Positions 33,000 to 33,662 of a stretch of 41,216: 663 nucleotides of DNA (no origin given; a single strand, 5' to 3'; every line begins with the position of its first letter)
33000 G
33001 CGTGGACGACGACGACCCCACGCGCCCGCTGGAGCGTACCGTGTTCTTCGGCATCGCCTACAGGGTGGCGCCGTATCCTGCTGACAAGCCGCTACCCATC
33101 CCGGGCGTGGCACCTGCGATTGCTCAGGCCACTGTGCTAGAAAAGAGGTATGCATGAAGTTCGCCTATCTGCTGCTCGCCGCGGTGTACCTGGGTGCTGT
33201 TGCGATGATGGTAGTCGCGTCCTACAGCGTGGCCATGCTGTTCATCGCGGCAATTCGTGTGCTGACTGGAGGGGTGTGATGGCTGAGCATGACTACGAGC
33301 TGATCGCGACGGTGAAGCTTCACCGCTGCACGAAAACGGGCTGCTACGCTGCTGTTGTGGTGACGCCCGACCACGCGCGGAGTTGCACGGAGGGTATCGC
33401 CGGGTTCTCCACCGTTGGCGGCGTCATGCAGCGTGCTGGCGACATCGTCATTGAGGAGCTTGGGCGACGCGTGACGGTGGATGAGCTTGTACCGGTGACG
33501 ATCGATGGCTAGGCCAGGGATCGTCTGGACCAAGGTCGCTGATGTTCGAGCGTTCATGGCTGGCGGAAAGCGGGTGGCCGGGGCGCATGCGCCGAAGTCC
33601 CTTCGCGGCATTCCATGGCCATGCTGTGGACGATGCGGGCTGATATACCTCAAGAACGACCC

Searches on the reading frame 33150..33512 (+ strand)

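Call 51: search_protein_families(library=pfam, proteins=[window:33150-33512:+], max_evalue=0.05)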
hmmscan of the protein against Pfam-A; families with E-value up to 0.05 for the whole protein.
window:33150-33512:+ (120 aa): 0 families

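Call 52: search_protein_families(library=phrogs, proteins=[window:33150-33512:+], max_evalue=0.05)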
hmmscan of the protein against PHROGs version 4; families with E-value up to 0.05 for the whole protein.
window:33150-33512:+ (120 aa): 2 families
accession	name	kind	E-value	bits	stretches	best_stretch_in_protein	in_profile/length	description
phrog_5798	-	unknown function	0.012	16.9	1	50-102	27-78/87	-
phrog_21118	-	unknown function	0.031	14.8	0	52-82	22-50/53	-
